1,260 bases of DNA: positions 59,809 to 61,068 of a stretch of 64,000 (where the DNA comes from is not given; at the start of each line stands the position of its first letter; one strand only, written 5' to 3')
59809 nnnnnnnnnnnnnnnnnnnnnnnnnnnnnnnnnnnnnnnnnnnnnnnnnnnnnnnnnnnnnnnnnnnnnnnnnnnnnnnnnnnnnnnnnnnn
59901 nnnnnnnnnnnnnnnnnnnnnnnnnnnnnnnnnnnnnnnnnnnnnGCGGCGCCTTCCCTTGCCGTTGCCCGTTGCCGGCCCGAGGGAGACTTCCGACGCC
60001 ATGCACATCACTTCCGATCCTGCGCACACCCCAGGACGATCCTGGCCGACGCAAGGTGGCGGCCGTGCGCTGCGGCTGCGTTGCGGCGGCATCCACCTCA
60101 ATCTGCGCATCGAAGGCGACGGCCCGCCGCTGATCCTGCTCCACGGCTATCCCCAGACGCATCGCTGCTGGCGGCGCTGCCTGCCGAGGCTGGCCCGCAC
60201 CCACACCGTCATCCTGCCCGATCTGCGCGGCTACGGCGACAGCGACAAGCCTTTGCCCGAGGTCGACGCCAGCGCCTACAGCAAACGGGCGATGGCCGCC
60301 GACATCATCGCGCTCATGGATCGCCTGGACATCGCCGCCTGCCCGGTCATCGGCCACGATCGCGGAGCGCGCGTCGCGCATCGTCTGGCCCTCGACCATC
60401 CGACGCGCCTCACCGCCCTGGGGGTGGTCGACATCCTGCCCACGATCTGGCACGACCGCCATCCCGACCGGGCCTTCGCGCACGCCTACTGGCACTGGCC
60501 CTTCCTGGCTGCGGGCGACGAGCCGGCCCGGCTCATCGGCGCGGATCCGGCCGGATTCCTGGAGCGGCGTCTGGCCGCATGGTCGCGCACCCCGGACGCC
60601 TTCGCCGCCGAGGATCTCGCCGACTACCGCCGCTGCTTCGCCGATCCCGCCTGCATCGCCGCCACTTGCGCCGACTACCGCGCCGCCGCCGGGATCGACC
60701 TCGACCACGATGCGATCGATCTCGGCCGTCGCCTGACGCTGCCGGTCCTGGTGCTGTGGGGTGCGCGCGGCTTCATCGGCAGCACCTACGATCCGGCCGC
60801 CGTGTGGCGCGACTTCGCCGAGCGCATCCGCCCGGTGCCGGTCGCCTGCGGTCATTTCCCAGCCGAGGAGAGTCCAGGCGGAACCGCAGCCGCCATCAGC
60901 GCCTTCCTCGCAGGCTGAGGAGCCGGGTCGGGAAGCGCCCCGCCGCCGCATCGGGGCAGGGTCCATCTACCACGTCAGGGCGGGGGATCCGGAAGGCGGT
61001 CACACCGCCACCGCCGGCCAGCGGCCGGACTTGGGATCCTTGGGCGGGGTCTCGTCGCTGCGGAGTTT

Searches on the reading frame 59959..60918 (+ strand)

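Call 63: search_protein_families(library=pfam, proteins=[window:59959-60918:+])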
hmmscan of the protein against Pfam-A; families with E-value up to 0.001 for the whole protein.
window:59959-60918:+ (319 aa): 3 families
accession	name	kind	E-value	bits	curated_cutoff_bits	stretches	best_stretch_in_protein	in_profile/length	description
PF00561.26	Abhydrolase_1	-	2.4e-23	83.5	25.8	1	56-305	1-244/245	alpha/beta hydrolase fold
PF12697.13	Abhydrolase_6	-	1e-14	56.2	26.3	1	58-312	1-217/217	Alpha/beta hydrolase family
PF12146.15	Hydrolase_4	-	0.00025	20.8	27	1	59-273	8-204/239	Serine aminopeptidase, S33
